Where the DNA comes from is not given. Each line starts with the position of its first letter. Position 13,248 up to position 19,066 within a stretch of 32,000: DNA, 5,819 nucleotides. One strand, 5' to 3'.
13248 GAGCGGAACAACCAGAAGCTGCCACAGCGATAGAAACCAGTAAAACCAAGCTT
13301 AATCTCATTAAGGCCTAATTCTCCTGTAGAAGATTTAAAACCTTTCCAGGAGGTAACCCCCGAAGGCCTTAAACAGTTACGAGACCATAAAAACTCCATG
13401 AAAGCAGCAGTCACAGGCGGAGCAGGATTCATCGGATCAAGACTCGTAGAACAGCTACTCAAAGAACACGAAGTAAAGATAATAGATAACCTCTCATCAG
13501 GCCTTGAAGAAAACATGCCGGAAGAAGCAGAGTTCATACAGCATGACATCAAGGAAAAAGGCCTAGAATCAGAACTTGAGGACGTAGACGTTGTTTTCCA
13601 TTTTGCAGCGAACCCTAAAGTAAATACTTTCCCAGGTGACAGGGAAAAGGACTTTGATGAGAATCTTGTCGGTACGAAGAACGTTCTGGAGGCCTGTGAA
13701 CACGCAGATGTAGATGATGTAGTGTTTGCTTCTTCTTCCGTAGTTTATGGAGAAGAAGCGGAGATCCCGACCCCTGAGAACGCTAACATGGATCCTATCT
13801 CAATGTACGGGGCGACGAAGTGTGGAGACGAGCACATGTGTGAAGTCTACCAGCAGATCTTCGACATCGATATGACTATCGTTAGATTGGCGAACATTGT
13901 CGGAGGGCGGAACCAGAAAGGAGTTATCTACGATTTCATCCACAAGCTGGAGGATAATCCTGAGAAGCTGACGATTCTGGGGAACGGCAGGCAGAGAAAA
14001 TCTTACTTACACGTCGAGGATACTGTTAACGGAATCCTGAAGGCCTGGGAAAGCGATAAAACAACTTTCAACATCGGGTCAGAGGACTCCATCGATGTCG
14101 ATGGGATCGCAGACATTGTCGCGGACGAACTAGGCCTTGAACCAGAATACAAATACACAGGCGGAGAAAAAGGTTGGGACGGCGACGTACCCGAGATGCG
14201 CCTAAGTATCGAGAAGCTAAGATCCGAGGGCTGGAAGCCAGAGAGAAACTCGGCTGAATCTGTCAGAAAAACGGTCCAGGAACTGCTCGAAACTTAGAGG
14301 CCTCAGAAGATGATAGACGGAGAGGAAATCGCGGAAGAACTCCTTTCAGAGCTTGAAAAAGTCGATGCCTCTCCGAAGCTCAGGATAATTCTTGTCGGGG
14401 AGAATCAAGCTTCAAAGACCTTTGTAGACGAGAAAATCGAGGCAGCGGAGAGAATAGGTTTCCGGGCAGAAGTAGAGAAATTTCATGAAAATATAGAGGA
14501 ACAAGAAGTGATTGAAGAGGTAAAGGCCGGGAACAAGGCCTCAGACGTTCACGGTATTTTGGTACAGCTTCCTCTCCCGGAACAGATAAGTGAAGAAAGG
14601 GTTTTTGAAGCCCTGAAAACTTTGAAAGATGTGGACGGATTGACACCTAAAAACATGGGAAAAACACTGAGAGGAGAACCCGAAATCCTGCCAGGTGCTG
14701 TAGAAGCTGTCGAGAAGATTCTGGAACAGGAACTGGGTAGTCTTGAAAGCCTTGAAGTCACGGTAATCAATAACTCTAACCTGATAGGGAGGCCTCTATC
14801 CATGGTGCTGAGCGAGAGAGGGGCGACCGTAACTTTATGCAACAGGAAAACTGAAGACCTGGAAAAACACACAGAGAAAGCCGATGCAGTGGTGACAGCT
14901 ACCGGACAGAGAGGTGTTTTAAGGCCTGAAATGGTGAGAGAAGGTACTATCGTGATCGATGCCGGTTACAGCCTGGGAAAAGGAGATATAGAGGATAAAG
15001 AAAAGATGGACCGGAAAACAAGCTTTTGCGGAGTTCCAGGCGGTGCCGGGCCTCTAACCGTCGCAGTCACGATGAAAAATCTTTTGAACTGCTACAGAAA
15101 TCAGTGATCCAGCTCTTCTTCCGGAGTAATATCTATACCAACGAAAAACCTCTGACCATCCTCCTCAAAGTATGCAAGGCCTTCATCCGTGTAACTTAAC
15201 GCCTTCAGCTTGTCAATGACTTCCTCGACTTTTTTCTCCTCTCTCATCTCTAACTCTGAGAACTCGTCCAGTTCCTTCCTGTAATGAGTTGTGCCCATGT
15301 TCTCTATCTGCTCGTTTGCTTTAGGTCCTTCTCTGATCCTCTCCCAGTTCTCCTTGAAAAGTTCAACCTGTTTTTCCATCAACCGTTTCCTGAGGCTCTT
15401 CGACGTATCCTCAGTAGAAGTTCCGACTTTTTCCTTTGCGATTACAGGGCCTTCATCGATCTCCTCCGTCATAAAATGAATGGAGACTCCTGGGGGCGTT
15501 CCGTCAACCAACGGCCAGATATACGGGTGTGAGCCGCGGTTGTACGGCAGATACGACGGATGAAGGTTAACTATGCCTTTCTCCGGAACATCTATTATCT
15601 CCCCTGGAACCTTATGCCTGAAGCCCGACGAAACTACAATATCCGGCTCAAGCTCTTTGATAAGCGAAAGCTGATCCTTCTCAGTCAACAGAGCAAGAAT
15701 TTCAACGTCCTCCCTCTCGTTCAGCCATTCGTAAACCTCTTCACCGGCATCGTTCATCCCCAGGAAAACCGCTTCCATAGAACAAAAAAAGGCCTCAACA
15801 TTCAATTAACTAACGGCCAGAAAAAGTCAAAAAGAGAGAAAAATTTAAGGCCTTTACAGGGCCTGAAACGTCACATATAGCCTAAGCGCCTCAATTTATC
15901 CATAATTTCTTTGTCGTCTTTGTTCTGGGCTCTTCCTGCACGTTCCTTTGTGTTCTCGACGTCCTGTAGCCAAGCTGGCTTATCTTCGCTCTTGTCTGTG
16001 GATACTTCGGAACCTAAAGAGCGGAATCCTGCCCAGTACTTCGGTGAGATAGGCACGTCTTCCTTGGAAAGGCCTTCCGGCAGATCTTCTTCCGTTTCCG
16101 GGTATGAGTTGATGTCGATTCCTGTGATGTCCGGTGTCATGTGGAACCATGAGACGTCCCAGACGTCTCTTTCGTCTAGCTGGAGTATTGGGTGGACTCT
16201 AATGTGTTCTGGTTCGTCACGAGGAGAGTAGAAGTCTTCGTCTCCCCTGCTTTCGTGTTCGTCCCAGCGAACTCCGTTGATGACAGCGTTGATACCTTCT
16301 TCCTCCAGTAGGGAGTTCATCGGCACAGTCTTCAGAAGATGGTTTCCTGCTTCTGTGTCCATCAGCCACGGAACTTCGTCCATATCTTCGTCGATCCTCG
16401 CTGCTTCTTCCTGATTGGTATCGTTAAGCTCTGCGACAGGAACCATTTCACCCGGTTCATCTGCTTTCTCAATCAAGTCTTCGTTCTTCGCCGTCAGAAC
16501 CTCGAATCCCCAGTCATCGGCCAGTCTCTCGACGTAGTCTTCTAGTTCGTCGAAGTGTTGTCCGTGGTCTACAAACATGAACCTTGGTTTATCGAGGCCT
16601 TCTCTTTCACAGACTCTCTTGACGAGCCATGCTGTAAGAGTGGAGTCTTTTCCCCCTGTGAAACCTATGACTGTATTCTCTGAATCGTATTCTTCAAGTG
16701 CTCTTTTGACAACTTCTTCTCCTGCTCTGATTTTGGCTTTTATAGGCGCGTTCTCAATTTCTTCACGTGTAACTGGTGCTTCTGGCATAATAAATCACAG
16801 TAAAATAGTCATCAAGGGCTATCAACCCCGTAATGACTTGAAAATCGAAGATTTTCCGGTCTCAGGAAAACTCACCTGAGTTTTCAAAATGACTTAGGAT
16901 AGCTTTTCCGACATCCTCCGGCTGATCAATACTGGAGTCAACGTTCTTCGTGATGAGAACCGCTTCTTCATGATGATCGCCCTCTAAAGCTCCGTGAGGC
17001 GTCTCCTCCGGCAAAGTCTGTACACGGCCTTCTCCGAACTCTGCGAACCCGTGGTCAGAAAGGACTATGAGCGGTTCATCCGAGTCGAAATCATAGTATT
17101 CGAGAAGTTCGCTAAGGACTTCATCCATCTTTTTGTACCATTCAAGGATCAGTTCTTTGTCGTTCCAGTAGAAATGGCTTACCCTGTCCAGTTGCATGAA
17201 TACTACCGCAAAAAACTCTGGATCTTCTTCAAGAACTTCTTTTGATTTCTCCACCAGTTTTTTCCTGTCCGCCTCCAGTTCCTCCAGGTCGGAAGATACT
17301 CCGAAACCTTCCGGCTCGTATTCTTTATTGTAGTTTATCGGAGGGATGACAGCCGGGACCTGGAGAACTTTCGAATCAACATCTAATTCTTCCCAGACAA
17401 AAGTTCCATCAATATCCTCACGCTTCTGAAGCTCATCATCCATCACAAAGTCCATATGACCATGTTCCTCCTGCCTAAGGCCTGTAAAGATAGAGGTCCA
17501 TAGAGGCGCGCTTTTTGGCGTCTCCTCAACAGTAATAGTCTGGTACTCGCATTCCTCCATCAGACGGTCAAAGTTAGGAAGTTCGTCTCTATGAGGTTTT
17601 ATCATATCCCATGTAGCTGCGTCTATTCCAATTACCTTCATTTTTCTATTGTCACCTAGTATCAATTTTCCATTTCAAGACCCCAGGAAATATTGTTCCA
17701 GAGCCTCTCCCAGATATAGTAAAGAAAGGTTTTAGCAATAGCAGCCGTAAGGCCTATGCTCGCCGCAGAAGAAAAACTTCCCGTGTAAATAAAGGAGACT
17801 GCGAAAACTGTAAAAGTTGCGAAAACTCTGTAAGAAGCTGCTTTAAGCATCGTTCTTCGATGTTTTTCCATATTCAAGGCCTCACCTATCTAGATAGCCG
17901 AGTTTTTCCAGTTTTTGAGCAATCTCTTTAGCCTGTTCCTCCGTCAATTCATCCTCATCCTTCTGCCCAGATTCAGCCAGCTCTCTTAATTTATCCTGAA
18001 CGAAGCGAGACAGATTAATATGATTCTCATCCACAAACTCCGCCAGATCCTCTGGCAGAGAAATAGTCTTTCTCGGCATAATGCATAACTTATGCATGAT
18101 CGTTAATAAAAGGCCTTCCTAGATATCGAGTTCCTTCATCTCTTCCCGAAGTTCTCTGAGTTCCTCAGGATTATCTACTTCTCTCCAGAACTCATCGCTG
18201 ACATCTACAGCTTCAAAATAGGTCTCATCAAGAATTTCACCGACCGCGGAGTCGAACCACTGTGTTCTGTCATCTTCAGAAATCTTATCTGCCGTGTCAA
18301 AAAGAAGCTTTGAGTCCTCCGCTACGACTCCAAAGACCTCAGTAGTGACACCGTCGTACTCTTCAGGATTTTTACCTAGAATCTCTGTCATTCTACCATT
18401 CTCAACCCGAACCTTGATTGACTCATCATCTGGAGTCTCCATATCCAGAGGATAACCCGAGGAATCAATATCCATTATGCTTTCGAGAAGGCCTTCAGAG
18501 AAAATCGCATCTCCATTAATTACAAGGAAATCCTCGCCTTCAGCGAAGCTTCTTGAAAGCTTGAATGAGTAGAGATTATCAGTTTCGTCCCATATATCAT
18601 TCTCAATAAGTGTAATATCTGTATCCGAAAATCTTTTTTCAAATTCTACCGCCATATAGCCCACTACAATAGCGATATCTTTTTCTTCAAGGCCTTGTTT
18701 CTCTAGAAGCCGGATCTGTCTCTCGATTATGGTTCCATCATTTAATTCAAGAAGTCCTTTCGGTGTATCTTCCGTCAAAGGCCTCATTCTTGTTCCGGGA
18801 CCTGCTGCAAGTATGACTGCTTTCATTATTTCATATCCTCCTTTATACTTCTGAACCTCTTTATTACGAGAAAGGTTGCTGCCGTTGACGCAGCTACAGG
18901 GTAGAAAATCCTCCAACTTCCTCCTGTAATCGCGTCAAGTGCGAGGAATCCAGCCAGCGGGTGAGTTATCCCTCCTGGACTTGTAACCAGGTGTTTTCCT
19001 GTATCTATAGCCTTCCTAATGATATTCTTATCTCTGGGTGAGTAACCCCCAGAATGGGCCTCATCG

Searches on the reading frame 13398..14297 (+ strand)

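Call 73: search_protein_families(library=pfam, proteins=[window:13398-14297:+], max_evalue=0.0001)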
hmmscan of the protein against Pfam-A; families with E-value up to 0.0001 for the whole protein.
window:13398-14297:+ (299 aa): 7 families
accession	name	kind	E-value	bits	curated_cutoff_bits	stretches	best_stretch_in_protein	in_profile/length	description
PF01370.27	Epimerase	-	1.1e-47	163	20.9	1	4-227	2-240/240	NAD dependent epimerase/dehydratase family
PF16363.11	GDP_Man_Dehyd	-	2.5e-41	142.7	27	1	5-252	2-273/332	GDP-mannose 4,6 dehydratase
PF01073.25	3Beta_HSD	-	7.5e-19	68.2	22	1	4-145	1-154/280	3-beta hydroxysteroid dehydrogenase/isomerase family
PF02719.21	Polysacc_synt_2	-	5.8e-16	59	20.2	1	5-220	3-220/293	Polysaccharide biosynthesis protein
PF07993.18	NAD_binding_4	-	1.2e-14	54.5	20.1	1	53-177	79-216/258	Male sterility protein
PF04321.23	RmlD_sub_bind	-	6.1e-13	48.9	27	1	1-195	1-177/287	RmlD substrate binding domain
PF13460.12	NAD_binding_10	-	5.9e-12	46.3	27.2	1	7-173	1-152/184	NAD(P)H-binding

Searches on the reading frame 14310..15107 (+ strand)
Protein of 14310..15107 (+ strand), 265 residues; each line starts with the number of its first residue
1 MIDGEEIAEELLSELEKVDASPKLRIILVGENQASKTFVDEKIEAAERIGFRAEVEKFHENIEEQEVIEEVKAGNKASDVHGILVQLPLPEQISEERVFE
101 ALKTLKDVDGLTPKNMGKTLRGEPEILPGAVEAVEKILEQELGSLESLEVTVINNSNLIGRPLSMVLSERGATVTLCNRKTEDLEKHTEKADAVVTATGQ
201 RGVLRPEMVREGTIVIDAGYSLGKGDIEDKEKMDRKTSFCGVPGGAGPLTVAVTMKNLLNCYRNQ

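Call 73: search_protein_families(library=pfam, proteins=[window:14310-15107:+], max_evalue=0.0001)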
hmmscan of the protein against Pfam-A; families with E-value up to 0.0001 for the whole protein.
window:14310-15107:+ (265 aa): 2 families
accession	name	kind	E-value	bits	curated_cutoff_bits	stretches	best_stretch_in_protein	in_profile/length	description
PF02882.25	THF_DHG_CYH_C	-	7.8e-37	126.5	27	1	113-264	2-158/160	Tetrahydrofolate dehydrogenase/cyclohydrolase, NAD(P)-binding domain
PF00763.28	THF_DHG_CYH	-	3.7e-30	105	32.8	1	2-109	1-115/115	Tetrahydrofolate dehydrogenase/cyclohydrolase, catalytic domain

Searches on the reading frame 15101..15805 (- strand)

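Call 73: search_protein_families(library=pfam, proteins=[window:15101-15805:-], max_evalue=0.0001)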
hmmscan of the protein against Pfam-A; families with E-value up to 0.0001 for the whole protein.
window:15101-15805:- (234 aa): 2 families
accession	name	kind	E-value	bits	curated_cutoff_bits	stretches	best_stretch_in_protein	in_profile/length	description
PF00551.24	Formyl_trans_N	-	2e-22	80.3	26.1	1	42-150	68-177/181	Formyl transferase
PF18216.6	N_formyltrans_C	-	5.4e-08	32.8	25.8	1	180-227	3-51/52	N-formyltransferase dimerization C-terminal domain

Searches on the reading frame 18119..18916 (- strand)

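Call 73: search_protein_families(library=pfam, proteins=[window:18119-18916:-], max_evalue=0.0001)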
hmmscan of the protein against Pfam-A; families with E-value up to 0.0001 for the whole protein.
window:18119-18916:- (265 aa): 2 families
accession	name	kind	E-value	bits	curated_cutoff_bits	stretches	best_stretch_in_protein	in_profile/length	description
PF12804.13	NTP_transf_3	-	1.4e-12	48.6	27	1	33-149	1-109/160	MobA-like NTP transferase domain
PF00483.29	NTP_transferase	-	2.5e-10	40.8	21.2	1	32-149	1-123/245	Nucleotidyl transferase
